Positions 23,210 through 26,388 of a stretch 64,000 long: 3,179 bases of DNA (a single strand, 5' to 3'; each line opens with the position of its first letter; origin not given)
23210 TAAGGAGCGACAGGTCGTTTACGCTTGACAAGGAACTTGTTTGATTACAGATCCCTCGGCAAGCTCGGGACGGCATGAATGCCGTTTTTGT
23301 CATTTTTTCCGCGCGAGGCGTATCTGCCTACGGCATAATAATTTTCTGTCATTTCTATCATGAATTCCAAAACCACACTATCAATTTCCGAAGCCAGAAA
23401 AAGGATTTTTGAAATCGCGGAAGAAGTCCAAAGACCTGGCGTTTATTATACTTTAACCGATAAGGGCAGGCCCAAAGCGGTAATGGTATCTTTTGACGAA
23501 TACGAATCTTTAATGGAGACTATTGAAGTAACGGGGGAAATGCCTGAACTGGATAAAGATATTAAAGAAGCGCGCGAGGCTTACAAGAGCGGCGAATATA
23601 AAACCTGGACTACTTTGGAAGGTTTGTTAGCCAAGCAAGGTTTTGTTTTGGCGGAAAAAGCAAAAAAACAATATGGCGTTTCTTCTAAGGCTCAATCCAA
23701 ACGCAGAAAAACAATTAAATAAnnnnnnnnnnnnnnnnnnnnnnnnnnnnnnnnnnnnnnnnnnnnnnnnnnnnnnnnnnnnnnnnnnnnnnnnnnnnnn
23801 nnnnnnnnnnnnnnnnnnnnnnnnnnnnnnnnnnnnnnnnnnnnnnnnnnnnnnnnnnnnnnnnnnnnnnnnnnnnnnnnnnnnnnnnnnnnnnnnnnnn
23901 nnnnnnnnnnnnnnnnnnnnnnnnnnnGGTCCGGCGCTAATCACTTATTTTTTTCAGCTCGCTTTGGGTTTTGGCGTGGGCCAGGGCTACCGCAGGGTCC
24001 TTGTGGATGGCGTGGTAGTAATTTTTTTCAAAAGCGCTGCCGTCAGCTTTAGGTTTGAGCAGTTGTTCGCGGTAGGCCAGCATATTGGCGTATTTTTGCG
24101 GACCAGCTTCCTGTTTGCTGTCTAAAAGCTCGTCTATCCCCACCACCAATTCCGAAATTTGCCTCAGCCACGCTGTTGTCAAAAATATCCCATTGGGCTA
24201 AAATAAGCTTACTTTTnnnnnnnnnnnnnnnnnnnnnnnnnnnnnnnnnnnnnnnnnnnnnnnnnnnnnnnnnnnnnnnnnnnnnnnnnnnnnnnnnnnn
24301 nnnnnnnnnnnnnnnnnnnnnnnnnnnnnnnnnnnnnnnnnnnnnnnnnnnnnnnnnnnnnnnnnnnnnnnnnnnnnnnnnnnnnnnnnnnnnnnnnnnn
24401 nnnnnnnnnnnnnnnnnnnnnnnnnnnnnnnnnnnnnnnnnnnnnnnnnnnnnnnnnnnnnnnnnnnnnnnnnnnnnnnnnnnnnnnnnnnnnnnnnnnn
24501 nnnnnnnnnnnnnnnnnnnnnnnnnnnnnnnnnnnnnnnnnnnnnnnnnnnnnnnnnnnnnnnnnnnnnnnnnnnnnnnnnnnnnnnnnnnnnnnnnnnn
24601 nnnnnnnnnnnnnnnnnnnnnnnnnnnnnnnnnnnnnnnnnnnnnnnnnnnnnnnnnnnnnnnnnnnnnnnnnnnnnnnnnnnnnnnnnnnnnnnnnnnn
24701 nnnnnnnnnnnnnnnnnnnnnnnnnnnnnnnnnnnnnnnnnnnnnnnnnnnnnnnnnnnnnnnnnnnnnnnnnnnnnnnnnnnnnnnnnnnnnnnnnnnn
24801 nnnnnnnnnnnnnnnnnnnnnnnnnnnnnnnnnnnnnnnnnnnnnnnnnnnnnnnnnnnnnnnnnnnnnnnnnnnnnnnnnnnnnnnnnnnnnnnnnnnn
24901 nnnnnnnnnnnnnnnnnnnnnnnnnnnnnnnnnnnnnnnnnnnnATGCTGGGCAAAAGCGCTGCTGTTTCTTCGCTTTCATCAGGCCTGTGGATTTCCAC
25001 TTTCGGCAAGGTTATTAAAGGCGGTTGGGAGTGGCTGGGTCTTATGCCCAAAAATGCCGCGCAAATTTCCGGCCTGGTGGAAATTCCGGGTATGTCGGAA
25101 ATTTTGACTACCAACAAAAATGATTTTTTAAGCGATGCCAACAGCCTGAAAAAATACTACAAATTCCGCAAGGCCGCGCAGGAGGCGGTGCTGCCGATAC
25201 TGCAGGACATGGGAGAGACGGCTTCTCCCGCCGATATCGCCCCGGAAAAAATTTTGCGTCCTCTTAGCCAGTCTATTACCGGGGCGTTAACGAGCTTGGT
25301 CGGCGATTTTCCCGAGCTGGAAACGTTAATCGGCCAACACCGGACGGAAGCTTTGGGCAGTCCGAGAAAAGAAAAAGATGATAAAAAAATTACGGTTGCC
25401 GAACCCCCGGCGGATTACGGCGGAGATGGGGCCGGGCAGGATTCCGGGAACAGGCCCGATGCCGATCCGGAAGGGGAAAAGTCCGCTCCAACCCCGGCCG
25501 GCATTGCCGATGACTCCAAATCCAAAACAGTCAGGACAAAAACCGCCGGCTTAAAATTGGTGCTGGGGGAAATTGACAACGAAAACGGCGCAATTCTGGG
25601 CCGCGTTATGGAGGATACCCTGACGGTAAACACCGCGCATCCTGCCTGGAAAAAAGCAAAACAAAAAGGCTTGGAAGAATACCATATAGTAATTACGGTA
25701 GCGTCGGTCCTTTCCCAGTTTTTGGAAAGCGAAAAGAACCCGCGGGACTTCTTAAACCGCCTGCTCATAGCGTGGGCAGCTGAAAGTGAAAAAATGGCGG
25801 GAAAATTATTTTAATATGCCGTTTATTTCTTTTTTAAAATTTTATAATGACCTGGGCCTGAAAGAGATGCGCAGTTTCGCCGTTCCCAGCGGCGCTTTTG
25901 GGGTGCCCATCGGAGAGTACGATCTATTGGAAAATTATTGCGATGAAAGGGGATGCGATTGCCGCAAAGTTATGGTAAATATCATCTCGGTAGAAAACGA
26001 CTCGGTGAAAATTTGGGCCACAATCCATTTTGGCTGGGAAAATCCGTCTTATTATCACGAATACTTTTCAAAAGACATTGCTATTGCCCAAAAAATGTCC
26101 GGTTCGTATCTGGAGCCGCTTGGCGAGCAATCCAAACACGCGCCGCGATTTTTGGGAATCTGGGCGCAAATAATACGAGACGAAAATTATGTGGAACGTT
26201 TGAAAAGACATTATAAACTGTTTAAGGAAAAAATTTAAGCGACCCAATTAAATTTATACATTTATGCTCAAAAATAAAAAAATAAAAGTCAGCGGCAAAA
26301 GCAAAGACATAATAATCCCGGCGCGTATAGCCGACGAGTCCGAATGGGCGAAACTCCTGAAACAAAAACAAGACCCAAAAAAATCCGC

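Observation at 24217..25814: Frameshifted GHKL/MORC-like ATPase immediately upstream of the type I R-M locus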

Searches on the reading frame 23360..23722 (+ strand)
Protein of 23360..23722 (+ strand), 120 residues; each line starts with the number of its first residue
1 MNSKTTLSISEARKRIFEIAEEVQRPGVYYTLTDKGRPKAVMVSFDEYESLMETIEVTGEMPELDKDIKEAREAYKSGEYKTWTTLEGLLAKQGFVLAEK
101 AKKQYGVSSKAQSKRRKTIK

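Call 4: search_protein_families(library=pfam, proteins=[window:23360-23722:+], max_evalue=0.1)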
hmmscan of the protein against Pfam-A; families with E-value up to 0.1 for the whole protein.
window:23360-23722:+ (120 aa): 4 families
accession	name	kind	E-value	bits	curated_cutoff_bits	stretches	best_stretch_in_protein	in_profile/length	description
PF02604.26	PhdYeFM_antitox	-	3.5e-14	52.7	29.8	1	5-76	2-72/74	Antitoxin Phd_YefM, type II toxin-antitoxin system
PF18506.7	RelB-like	-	0.0044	17.3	27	1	31-56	7-32/62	RelB Antitoxin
PF21396.3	AAA_lid_12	-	0.012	15.9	27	1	59-83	16-40/49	AAA+ ATPase lid domain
PF03717.20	PBP_dimer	-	0.055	14.3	24.4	1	19-116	17-109/180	Penicillin-binding Protein dimerisation domain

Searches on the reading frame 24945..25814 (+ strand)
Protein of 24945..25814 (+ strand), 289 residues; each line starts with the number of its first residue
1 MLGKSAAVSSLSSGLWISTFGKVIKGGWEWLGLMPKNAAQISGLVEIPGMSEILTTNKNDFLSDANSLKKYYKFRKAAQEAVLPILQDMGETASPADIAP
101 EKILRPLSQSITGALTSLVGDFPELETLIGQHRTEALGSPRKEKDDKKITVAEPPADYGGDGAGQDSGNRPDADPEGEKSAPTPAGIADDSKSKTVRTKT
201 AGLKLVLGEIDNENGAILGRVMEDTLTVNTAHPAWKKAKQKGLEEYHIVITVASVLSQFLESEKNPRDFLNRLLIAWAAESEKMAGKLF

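Call 4: search_protein_families(library=pfam, proteins=[window:24945-25814:+], max_evalue=0.1)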
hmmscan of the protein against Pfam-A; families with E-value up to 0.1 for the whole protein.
window:24945-25814:+ (289 aa): 0 families

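Call 27: list_cluster_members(proteins=[P0067, window:24945-25814:+, window:25786-26238:+])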
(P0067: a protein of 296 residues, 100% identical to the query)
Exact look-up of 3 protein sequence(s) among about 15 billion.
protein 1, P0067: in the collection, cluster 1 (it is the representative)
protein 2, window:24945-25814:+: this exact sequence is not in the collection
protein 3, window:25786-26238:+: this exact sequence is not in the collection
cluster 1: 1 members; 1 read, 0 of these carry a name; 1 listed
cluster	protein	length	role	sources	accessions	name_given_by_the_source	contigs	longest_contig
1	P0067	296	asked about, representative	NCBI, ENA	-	-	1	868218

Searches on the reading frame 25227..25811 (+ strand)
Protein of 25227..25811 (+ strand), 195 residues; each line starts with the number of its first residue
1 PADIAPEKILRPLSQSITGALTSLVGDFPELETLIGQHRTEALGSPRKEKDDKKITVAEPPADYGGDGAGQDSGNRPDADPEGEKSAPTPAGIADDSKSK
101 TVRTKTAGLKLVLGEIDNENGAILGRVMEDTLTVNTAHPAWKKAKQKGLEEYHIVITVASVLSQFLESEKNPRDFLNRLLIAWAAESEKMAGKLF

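Call 51: predict_structure(alignment_id=A4)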
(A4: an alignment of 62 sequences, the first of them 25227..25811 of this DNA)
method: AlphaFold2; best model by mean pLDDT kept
length: 195 residues; sequences in the alignment: 62
mean_pLDDT: 79.0   pTM: 0.66
mean pLDDT of the five models: 79.0, 72.9, 73.0, 72.8, 72.6
residues with pLDDT >= 90: 90; 70-90: 54; 50-70: 31; < 50: 20
segments of 3 or more residues with pLDDT < 50: 51-60, 64-67
pLDDT, mean of each block of 10 residues (from residue 1): 74 93 92 80 68 48 49 52 64 74 82 87 91 95 95 96 86 94 91 59
secondary structure, 60 per line:
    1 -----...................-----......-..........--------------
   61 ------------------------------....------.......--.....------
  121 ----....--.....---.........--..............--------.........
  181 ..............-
elements in order: H6-24 H30-35 E37-46 E91-94 E101-107 E110-114 E125-128 E131-135 H139-147 H150-163 H172-194

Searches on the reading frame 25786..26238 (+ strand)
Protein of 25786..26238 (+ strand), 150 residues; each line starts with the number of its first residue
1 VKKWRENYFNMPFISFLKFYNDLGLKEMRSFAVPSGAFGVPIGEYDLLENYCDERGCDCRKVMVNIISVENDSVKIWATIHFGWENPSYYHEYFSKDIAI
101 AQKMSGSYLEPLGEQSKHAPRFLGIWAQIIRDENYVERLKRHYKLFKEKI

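Call 4: search_protein_families(library=pfam, proteins=[window:25786-26238:+], max_evalue=0.1)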
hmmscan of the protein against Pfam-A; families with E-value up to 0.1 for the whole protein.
window:25786-26238:+ (150 aa): 0 families

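Call 7: search_protein_families(library=padloc, proteins=[window:25786-26238:+], max_evalue=0.01)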
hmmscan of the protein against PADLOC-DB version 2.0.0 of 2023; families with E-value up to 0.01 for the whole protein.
window:25786-26238:+ (150 aa): 0 families

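Call 8: search_protein_families(library=ncbifam, proteins=[window:25786-26238:+], max_evalue=0.01)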
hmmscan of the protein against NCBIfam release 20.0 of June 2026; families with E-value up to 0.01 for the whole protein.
window:25786-26238:+ (150 aa): 0 families

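Call 47: find_homologous_proteins(query=window:25786-26238:+, max_evalue=0.001)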
Query window:25786-26238:+ (150 aa): 95 proteins with E <= 0.001 among 149 candidates.
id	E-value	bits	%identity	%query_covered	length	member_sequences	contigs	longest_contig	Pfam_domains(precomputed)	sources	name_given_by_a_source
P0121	4.6e-92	324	100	93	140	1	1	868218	-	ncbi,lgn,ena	-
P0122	1.3e-55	205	64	93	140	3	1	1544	-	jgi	-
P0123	3.2e-51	191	60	93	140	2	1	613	-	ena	-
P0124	4.8e-45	171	54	93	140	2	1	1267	-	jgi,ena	-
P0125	1.4e-42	163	54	91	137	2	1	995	-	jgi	jgi:hypothetical protein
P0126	1.9e-32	130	47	93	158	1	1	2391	-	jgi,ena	-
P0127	2.1e-32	130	46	93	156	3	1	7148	-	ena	-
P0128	3.7e-32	129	45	93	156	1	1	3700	-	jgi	-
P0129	4.9e-32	129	42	93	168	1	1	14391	-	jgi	jgi:hypothetical protein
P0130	6.6e-32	128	46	93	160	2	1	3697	-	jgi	jgi:hypothetical protein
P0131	1.0e-31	128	44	93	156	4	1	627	-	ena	-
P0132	1.7e-31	127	43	93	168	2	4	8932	-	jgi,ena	jgi:hypothetical protein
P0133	1.9e-31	127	46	92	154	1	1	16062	-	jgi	jgi:hypothetical protein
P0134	2.4e-31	127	44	93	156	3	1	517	-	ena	-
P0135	2.4e-31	127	43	93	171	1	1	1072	-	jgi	jgi:hypothetical protein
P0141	5.3e-30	122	44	93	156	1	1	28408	-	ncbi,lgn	-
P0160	7.3e-28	115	41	93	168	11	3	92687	-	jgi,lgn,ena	-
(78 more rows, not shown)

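Call 71: search_protein_families(library=phrogs, proteins=[window:25816-26238:+], max_evalue=0.01)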
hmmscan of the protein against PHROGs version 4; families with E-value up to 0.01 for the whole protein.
window:25816-26238:+ (140 aa): 0 families

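Call 72: find_encoding_contigs(protein=P0160, flank=5000, max_places=3)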
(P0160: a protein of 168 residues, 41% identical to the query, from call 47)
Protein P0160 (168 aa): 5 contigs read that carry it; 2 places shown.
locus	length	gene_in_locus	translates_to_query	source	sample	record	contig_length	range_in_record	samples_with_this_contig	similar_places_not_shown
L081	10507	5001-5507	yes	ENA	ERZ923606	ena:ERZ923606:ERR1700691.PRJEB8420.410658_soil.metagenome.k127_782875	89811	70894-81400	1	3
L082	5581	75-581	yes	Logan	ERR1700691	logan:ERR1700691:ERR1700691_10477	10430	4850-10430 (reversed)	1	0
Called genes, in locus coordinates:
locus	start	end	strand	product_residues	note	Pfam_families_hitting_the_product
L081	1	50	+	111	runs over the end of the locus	PF23544:AtuA_ferredoxin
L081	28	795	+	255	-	PF00378:ECH_1, PF16113:ECH_2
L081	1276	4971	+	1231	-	PF02463:SMC_N, PF13175:AAA_15 (faint), PF13476:AAA_23, PF24161:CCDC39 (faint), PF06470:SMC_hinge, PF13304:AAA_21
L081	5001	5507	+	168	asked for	-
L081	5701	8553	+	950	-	PF13271:DUF4062, PF13176:TPR_7 (faint), PF13424:TPR_12 (faint)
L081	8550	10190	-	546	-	PF00756:Esterase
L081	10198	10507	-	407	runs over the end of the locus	PF00291:PALP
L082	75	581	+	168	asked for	-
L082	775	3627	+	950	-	PF13271:DUF4062, PF13176:TPR_7 (faint), PF13424:TPR_12 (faint)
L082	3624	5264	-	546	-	PF00756:Esterase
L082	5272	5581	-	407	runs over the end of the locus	PF00291:PALP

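Call 73: find_encoding_contigs(protein=P0141, flank=5000, max_places=2)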
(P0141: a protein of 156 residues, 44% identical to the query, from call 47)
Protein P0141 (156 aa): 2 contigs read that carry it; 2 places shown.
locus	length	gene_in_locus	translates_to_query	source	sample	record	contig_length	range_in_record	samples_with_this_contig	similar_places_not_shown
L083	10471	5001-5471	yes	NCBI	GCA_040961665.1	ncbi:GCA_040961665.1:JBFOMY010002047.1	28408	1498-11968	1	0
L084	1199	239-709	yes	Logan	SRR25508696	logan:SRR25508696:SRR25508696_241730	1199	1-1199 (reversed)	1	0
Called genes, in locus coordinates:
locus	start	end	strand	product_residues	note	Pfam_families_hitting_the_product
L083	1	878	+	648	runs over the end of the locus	PF04188:Mannosyl_trans2 (weak)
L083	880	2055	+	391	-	PF12895:ANAPC3 (faint), PF13174:TPR_6 (faint), PF13429:TPR_15 (faint), PF00515:TPR_1 (faint), PF25063:ARM_TT21_C (weak), PF13432:TPR_16, PF13424:TPR_12 (weak), PF13414:TPR_11 (weak), +9 more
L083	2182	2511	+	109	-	PF06153:CdAMP_rec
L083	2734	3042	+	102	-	PF00166:Cpn10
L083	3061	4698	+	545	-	PF00118:Cpn60_TCP1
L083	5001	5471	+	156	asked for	-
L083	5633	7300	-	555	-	PF12450:vWF_A, PF00092:VWA, PF13519:VWA_2, PF13768:VWA_3, PF12034:YfbK_C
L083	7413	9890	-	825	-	PF00069:Pkinase, PF03109:ABC1 (faint), PF07714:PK_Tyr_Ser-Thr, PF14531:Kinase-like (weak), PF06439:3keto-disac_hyd, PF13385:Laminin_G_3 (faint), PF06439:3keto-disac_hyd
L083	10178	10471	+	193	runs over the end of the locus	PF07638:Sigma70_ECF, PF04542:Sigma70_r2, PF08281:Sigma70_r4_2, PF04545:Sigma70_r4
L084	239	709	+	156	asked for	-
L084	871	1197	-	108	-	?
